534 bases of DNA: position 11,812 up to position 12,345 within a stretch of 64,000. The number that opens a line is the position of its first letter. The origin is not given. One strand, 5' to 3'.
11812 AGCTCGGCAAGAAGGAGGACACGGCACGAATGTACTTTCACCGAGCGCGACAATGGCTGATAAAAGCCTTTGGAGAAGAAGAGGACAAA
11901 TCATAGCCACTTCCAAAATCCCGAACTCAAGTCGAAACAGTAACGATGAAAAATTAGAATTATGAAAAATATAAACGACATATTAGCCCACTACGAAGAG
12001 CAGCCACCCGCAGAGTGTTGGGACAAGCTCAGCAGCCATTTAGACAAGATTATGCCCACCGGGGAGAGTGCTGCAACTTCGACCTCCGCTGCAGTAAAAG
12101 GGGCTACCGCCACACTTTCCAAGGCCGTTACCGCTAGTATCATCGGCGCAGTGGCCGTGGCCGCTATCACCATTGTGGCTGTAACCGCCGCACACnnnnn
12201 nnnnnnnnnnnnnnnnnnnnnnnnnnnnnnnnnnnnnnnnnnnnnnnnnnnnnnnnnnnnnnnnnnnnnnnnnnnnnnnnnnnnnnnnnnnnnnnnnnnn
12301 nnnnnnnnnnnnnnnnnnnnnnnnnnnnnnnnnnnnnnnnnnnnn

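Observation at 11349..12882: ECF sigma factor paired with a membrane-anchored protein whose only folded extracytoplasmic part is a T9SS type-B sorting domain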

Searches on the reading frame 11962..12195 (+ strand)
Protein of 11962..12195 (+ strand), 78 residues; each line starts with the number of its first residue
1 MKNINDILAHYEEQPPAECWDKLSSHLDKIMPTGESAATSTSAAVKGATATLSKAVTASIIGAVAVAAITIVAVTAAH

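Call 27: find_homologous_proteins(query=A2, max_evalue=1)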
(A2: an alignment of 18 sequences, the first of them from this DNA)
Query A2 (18 sequences): 1141 candidates shared short words with the query, none scored E <= 1.

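Call 36: search_protein_representatives(alignment_id=A3)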
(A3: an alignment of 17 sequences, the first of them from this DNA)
Query: 17 sequences, 80 profile positions. Proteins with E-value up to 0.001 (for the whole library): 256; up to 1e-10: 52; up to 1e-30: 0. The best 150 are listed.
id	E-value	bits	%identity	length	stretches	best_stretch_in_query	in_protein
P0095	3.6e-25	104.1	-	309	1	1-77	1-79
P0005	3.9e-24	100.8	-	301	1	1-79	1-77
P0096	2.2e-23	98.4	-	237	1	1-79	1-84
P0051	3.7e-23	97.7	-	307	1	1-78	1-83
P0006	8.0e-23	96.6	-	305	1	1-79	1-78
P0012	8.4e-22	93.3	-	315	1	1-79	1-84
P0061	1.9e-20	89.0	-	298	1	1-78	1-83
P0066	2.4e-20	88.7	-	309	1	2-77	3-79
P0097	2.9e-20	88.4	-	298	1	1-78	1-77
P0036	3.4e-20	88.2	-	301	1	1-79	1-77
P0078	2.1e-19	85.7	-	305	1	1-79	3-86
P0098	2.5e-19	85.4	-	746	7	7-28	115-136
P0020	3.2e-19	85.1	-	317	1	1-77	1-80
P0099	3.3e-18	81.8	-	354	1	2-79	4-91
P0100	3.7e-18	81.6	-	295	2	1-78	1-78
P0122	1.2e-11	60.8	-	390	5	8-28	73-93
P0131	1.3e-10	57.4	-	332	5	2-28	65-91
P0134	3.6e-10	56.1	-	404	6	4-28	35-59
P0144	9.1e-10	54.8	-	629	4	8-32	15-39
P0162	2.2e-08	50.3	-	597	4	5-35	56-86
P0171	6.9e-08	48.7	-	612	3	9-46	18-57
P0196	8.5e-07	45.2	-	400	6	5-28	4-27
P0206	1.9e-06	44.1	-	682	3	4-28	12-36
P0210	2.0e-06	44.0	-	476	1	9-72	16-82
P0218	2.6e-06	43.7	-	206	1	2-76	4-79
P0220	3.6e-06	43.2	-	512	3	2-40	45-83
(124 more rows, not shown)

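Call 38: search_protein_families(library=pfam, proteins=[P0098, P0122, P0131, P0134, P0144, P0162, P0171, P0196, P0206, P0210], max_evalue=0.01)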
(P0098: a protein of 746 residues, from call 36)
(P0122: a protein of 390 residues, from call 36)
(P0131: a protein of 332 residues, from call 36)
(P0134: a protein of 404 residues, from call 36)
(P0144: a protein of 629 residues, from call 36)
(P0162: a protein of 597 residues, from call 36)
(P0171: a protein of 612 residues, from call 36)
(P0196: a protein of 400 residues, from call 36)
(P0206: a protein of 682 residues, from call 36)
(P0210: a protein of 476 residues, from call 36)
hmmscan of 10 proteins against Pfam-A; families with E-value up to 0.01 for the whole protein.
P0098 (746 aa): 1 family
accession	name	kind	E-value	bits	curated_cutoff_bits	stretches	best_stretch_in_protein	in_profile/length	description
PF13505.12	OMP_b-brl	-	7.8e-05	23.3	28.7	1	586-742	41-174/175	Outer membrane protein beta-barrel domain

P0122 (390 aa): 1 family
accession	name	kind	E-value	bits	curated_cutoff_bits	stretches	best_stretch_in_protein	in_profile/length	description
PF01846.25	FF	-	5.2e-05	23.7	22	0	49-71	17-42/50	FF domain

P0131 (332 aa): 0 families

P0134 (404 aa): 0 families

P0144 (629 aa): 3 families
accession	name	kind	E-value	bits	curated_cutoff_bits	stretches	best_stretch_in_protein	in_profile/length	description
PF13568.12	OMP_b-brl_2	-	6.3e-13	49.6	27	1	416-601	32-166/175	Outer membrane protein beta-barrel domain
PF13505.12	OMP_b-brl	-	8.9e-06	26.4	28.7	1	502-599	76-152/175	Outer membrane protein beta-barrel domain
PF20812.2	PM2_P3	-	0.0024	18.3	27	0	127-145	2-20/61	Bacteriophage PM2, Viral membrane protein P3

P0162 (597 aa): 2 families
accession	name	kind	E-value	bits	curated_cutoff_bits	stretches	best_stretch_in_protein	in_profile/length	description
PF09716.15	ETRAMP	-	0.00066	20.1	29.1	1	155-197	38-80/81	Malarial early transcribed membrane protein (ETRAMP)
PF06424.17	PRP1_N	-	0.0035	18.2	22.4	0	6-48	58-100/144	PRP1 splicing factor, N-terminal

P0171 (612 aa): 0 families

P0196 (400 aa): 0 families

P0206 (682 aa): 1 family
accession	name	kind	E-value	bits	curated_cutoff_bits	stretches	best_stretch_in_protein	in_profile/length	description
PF13568.12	OMP_b-brl_2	-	0.00018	22.1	27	1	534-651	90-171/175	Outer membrane protein beta-barrel domain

P0210 (476 aa): 0 families

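Call 40: find_encoding_contigs(protein=P0144, flank=3000, max_places=2)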
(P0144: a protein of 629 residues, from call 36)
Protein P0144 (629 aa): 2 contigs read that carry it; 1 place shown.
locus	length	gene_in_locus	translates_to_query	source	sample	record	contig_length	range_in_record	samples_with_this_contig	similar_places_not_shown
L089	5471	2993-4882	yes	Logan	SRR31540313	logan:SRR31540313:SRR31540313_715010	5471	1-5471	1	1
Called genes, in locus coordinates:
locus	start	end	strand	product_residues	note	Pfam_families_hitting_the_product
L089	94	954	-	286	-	-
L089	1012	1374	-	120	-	PF04237:YjbR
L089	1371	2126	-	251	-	PF04199:Cyclase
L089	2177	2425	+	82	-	PF00050:Kazal_1, PF07648:Kazal_2 (weak)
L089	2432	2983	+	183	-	PF07638:Sigma70_ECF, PF04542:Sigma70_r2, PF08281:Sigma70_r4_2, PF04545:Sigma70_r4 (weak)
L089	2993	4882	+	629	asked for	PF13568:OMP_b-brl_2, PF13505:OMP_b-brl (weak)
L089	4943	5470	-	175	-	?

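Call 41: find_encoding_contigs(protein=P0134, flank=3000, max_places=1)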
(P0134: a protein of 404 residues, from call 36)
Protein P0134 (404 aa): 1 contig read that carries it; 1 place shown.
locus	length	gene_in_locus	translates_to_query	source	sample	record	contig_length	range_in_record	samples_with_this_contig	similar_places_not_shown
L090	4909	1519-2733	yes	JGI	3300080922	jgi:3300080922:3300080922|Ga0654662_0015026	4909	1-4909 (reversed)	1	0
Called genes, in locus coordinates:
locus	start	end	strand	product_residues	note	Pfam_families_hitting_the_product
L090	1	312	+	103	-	?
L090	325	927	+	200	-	PF01725:Ham1p_like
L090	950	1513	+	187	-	PF04542:Sigma70_r2, PF08281:Sigma70_r4_2, PF04545:Sigma70_r4 (weak)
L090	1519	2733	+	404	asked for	-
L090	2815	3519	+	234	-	PF00156:Pribosyltran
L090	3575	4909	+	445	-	?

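Call 42: find_encoding_contigs(protein=P0098, flank=3000, max_places=1)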
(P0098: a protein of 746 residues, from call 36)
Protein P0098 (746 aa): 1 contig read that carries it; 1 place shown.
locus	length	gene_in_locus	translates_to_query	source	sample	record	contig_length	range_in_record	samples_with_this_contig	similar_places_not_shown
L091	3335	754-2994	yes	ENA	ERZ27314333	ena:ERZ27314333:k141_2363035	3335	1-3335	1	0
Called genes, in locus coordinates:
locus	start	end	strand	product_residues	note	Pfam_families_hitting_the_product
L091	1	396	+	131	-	?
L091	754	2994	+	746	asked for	-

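Call 56: search_protein_families(library=ncbifam, proteins=[L089:2432-2980:+, L090:950-1510:+, P0144, P0206, P0134, P0098], max_evalue=1e-10)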
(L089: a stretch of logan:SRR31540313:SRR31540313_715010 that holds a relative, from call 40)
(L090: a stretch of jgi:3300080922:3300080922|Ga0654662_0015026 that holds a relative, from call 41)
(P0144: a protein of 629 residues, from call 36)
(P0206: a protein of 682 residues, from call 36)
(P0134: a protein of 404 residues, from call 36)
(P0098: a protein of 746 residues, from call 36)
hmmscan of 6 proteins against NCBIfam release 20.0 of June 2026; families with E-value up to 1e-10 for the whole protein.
L089:2432-2980:+ (183 aa): 45 families (the best 25 are shown)
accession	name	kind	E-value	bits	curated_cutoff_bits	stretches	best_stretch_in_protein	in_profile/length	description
TIGR02937.1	sigma70-ECF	superfamily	6.6e-28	97.4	42.9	1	18-170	2-164/165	sigma-70 family RNA polymerase sigma factor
NF058625.1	sigma_PG0214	equivalog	9.5e-28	97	130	1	25-177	12-167/170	GFO_1088 family ECF-type sigma factor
NF008888.0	PRK11922.1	equivalog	2e-27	96.4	204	1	7-174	20-199/231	RNA polymerase sigma factor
TIGR02985.1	Sig70_bacteroi1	subfamily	5.2e-25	88.5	126.4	1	20-170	4-161/162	RNA polymerase sigma-70 factor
NF007225.0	PRK09643.1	equivalog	9.1e-25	87.5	190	1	6-178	16-189/204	RNA polymerase sigma factor SigM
NF009174.0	PRK12522.1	equivalog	1.9e-23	83.4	217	1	23-174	9-170/175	RNA polymerase sigma factor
TIGR02983.1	SigE-fam_strep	subfamily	4.4e-23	81.9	141.55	1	20-172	9-159/162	SigE family RNA polymerase sigma factor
TIGR02954.1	Sig70_famx3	hypoth_equivalog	5.4e-22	78.3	188.5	1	11-172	10-168/170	RNA polymerase sigma-70 factor, TIGR02954 family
NF007215.0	PRK09637.1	equivalog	6.2e-22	78.5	212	1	21-171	5-154/181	RNA polymerase sigma factor SigZ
NF007223.0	PRK09641.1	equivalog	7.6e-22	78.1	209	1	8-173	9-186/187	RNA polymerase sigma factor SigW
TIGR02959.1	SigZ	equivalog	2e-21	76.6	168.65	1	25-172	3-149/170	RNA polymerase sigma factor SigZ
NF007229.0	PRK09647.1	equivalog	2.9e-21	75.8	265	1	21-173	48-204/220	RNA polymerase sigma factor SigE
NF008891.0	PRK11924.1-5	subfamily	4e-21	75.9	259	1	24-172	10-164/171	RNA polymerase sigma factor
NF006930.0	PRK09415.1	subfamily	5e-21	75.3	198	1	19-173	18-177/179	RNA polymerase factor sigma C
NF007216.0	PRK09638.1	equivalog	6.2e-21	74.9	194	1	7-173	8-176/180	RNA polymerase sigma factor SigY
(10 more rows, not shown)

L090:950-1510:+ (187 aa): 49 families (the best 25 are shown)
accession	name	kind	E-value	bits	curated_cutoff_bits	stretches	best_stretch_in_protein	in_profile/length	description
TIGR02937.1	sigma70-ECF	superfamily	6.6e-31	107.2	42.9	1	30-178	6-164/165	sigma-70 family RNA polymerase sigma factor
NF009171.0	PRK12518.1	equivalog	4.8e-28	98.3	208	1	3-182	5-187/191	RNA polymerase sigma factor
NF008888.0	PRK11922.1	equivalog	3.7e-27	95.5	204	1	3-182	8-199/231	RNA polymerase sigma factor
TIGR02954.1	Sig70_famx3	hypoth_equivalog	7.5e-26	90.9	188.5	1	13-181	4-169/170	RNA polymerase sigma-70 factor, TIGR02954 family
NF007225.0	PRK09643.1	equivalog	7.6e-25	87.8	190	1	4-180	6-183/204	RNA polymerase sigma factor SigM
NF007216.0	PRK09638.1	equivalog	1.2e-24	87.1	194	1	12-181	5-176/180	RNA polymerase sigma factor SigY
TIGR02985.1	Sig70_bacteroi1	subfamily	1.4e-24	87.2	126.4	1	29-177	5-160/162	RNA polymerase sigma-70 factor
NF007215.0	PRK09637.1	equivalog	2.6e-24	86.2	212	1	29-180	5-155/181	RNA polymerase sigma factor SigZ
TIGR02947.1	SigH_actino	hypoth_equivalog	8e-24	84.4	251.55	1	33-180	19-180/193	RNA polymerase sigma-70 factor, TIGR02947 family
NF009174.0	PRK12522.1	equivalog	2.1e-23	83.2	217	1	25-182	4-170/175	RNA polymerase sigma factor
TIGR02959.1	SigZ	equivalog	2.2e-23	82.9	168.65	1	43-180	13-149/170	RNA polymerase sigma factor SigZ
NF006930.0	PRK09415.1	subfamily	3.5e-23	82.3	198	1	23-181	15-177/179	RNA polymerase factor sigma C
NF058625.1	sigma_PG0214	equivalog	2.1e-22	79.6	130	1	33-178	12-161/170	GFO_1088 family ECF-type sigma factor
NF004113.0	PRK05602.1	equivalog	2.2e-22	79.7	208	1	6-182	26-204/211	RNA polymerase sigma factor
NF007229.0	PRK09647.1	equivalog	2.4e-22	79.3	265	1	33-182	52-205/220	RNA polymerase sigma factor SigE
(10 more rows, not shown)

P0144 (629 aa): 0 families

P0206 (682 aa): 0 families

P0134 (404 aa): 0 families

P0098 (746 aa): 0 families

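Call 59: find_related_loci(query=A4, collection=metagenome_contigs, flank=3000)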
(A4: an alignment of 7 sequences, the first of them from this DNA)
Query A4 (78 aa) in metagenome_contigs; peptide patterns used: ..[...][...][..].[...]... (x = any residue, [..] = any of these).
78 stretches matched a pattern; 17 encode a relative of the query (tblastn E <= 1e-3); 17 distinct loci.
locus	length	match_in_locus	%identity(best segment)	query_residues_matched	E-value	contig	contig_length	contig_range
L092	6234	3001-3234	43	1-76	1e-15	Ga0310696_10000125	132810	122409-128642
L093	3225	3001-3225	43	1-75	5e-15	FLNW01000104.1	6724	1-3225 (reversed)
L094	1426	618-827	38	2-77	3e-13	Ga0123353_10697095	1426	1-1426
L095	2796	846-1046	41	3-77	4e-13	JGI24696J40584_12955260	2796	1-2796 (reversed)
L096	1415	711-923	38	4-73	2e-12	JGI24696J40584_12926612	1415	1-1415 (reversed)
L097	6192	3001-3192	39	1-62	8e-12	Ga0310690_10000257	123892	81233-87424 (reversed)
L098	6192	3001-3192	41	1-64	5e-11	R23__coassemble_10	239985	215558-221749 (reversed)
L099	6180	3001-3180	40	1-60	9e-11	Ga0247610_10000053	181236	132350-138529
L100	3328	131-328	38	2-70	2e-10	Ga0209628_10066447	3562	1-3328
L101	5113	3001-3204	34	2-77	4e-10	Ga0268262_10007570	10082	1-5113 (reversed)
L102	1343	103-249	35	2-50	5e-9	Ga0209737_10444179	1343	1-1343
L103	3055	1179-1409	36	1-77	1e-8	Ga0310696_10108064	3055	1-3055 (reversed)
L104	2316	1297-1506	36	2-77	2e-8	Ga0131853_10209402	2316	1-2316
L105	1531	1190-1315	40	2-43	2e-8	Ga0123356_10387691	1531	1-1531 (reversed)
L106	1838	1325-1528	36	2-75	2e-8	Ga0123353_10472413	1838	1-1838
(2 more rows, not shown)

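Call 78: search_protein_families(library=pfam, alignment_id=A5, max_evalue=0.001)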
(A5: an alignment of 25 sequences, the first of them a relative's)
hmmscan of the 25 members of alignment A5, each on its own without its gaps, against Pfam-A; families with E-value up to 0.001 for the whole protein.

A. member 1, P0218 (206 aa): 1 family
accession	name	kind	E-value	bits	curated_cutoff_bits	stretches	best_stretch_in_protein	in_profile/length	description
PF18962.6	Por_Secre_tail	-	3.3e-07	30.9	27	1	152-204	18-74/75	Secretion system C-terminal sorting domain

B. families by the number of members that match (of 25 scanned): 6 families
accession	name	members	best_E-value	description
PF13568.12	OMP_b-brl_2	2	0.00013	Outer membrane protein beta-barrel domain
PF18962.6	Por_Secre_tail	1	3.3e-07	Secretion system C-terminal sorting domain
PF13505.12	OMP_b-brl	1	5.4e-07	Outer membrane protein beta-barrel domain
PF19755.4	DUF6242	1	4e-05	Domain of unknown function (DUF6242)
PF09716.15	ETRAMP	1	0.00066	Malarial early transcribed membrane protein (ETRAMP)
PF04210.18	MtrG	1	0.00077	Tetrahydromethanopterin S-methyltransferase, subunit G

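Call 80: find_encoding_contigs(protein=P0218, flank=3000, max_places=2)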
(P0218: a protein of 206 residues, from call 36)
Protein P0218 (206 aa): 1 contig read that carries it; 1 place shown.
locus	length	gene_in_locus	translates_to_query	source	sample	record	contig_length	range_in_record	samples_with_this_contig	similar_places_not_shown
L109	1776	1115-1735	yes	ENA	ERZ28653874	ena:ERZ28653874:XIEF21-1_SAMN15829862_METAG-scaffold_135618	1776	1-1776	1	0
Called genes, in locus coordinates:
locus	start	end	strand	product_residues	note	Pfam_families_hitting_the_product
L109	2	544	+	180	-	?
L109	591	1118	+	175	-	PF04542:Sigma70_r2, PF08281:Sigma70_r4_2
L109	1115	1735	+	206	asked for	PF18962:Por_Secre_tail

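Call 87: find_homologous_proteins(query=P0218, max_evalue=0.001)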
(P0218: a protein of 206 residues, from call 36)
Query P0218 (206 aa): 30 proteins with E <= 0.001 among 3329 candidates.
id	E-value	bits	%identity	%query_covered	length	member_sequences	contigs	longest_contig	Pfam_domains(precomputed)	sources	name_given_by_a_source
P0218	8.7e-121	419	100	100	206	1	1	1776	PF18962.8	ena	-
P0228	4.5e-52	195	95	53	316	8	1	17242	PF13585.13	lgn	-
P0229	1.3e-51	193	94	53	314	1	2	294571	PF13585.13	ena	-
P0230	6.4e-51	191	94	53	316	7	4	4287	PF13585.13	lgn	-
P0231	6.5e-51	191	94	53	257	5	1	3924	PF13585.13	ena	-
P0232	1.1e-50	190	94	53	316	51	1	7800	PF13585.13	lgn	-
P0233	1.6e-50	190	94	53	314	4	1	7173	PF13585.13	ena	-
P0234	6.9e-50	188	92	53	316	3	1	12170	PF13585.13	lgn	-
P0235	7.8e-49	184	87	53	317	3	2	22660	PF13585.13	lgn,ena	-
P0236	1.2e-45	174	93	48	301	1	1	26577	PF13585.13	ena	-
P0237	7.5e-42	161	84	45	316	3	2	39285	PF13585.13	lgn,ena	-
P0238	2.9e-41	159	79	51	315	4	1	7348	PF13585.13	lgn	-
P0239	8.8e-40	155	76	53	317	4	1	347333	PF13585.13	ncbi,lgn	-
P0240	1.0e-38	151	75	53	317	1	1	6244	PF13585.13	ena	-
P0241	2.0e-26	111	72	39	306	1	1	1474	PF13585.13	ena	-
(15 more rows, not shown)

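Call 89: find_encoding_contigs(protein=P0220, flank=3000, max_places=2)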
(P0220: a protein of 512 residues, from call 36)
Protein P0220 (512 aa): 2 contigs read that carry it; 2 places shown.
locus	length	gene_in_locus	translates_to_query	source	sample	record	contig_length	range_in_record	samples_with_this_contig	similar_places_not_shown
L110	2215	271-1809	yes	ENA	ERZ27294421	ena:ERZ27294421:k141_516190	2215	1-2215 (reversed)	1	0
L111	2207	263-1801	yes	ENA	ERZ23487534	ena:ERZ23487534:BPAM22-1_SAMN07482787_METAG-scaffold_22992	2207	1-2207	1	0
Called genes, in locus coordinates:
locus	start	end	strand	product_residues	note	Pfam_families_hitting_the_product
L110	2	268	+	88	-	?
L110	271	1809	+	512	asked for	-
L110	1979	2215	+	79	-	?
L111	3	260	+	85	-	?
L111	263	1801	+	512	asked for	-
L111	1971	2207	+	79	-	?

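Call 98: search_solved_structures(query=A3, max_evalue=10)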
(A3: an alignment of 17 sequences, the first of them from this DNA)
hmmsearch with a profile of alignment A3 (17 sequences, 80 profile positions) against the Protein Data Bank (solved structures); distinct sequences matched with E-value up to 10: 2.
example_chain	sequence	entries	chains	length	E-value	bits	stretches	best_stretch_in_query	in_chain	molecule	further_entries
7t03_A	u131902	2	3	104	0.12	15.9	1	2-66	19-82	Cold unfolding four helix bundle | Designed cold unfolding four helix bundle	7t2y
6yhi_A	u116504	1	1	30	7.1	10.2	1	55-78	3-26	Amyloid-beta precursor protein G38L mutant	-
